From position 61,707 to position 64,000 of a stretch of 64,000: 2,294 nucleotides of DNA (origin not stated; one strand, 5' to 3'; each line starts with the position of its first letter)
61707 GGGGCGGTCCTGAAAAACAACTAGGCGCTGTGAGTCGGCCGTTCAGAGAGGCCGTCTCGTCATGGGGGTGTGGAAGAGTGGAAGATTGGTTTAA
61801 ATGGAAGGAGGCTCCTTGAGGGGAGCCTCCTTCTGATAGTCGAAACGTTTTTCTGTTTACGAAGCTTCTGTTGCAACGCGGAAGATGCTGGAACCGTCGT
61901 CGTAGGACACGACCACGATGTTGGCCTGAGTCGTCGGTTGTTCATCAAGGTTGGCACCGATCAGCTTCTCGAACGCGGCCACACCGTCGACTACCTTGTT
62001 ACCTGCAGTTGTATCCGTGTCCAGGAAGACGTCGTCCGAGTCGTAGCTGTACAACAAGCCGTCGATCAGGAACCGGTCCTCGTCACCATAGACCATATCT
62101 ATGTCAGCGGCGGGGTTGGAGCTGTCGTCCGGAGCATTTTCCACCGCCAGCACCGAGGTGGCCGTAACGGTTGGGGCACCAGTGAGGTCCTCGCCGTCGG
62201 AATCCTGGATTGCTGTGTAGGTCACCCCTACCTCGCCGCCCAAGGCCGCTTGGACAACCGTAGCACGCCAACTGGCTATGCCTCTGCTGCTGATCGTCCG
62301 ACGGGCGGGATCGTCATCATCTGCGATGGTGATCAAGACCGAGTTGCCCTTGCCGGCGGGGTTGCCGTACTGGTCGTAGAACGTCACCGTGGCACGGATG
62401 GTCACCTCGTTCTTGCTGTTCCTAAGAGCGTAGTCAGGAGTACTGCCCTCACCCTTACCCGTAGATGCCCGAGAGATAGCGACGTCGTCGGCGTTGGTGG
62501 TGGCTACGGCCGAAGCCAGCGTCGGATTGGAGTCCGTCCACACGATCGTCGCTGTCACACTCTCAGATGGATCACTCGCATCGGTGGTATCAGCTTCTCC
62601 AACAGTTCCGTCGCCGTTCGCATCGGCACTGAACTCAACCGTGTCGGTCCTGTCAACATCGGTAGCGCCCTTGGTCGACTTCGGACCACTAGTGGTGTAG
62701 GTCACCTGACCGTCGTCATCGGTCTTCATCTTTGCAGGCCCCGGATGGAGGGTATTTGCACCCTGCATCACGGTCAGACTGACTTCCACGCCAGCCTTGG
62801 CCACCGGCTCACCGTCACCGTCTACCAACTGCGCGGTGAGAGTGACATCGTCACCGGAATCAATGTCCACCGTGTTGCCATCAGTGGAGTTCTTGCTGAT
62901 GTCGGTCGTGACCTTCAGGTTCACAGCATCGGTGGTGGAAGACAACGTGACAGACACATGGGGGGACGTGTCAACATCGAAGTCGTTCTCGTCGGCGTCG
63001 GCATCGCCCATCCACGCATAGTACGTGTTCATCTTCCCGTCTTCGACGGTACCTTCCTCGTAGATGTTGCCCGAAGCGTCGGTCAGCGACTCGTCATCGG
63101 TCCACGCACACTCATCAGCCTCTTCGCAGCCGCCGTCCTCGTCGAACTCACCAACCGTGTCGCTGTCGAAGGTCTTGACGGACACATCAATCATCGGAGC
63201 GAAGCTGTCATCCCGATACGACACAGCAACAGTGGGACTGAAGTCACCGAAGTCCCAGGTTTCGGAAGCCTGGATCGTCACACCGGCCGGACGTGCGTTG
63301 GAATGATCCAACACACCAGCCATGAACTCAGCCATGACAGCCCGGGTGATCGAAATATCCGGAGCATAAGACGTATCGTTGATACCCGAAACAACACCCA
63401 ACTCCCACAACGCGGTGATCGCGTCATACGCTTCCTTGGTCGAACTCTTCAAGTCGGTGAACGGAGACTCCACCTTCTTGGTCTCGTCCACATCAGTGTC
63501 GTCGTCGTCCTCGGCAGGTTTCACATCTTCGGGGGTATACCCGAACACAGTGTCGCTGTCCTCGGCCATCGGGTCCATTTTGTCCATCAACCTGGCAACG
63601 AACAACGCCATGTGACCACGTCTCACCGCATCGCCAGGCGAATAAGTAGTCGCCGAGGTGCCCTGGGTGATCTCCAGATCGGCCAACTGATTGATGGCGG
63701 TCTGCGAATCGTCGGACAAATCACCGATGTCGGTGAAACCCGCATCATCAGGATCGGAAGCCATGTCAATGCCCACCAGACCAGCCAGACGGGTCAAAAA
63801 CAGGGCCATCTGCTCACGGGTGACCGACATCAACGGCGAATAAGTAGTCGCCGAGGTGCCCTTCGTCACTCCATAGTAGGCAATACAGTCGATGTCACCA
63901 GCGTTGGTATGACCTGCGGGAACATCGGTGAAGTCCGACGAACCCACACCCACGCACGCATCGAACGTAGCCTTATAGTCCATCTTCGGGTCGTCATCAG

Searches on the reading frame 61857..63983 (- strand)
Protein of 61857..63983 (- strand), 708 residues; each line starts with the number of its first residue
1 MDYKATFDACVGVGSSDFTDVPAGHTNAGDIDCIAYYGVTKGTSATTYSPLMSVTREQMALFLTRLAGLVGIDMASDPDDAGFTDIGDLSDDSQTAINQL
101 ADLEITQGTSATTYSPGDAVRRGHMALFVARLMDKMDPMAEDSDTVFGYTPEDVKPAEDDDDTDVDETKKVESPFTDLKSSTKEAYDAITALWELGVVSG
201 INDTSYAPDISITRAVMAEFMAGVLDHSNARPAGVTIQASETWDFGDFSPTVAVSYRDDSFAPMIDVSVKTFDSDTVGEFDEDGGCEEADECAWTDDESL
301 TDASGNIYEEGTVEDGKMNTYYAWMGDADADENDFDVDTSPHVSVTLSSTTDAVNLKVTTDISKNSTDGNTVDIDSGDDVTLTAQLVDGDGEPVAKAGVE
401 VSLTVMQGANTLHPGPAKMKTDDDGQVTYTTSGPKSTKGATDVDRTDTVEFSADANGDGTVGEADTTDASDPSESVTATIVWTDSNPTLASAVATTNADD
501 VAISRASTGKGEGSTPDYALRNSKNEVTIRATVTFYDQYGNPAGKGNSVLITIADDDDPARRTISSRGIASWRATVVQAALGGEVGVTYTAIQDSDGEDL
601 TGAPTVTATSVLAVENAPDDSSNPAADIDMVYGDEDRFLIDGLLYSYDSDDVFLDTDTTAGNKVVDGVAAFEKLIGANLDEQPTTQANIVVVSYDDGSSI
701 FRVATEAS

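Call 52: search_protein_families(library=pfam, proteins=[window:61857-63983:-], max_evalue=0.01)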
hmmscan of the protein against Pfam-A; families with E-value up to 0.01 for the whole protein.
window:61857-63983:- (708 aa): 1 family
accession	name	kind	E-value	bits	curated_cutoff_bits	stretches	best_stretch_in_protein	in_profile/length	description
PF00395.25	SLH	-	1.7e-20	73.1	20.8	3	174-215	1-41/44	S-layer homology domain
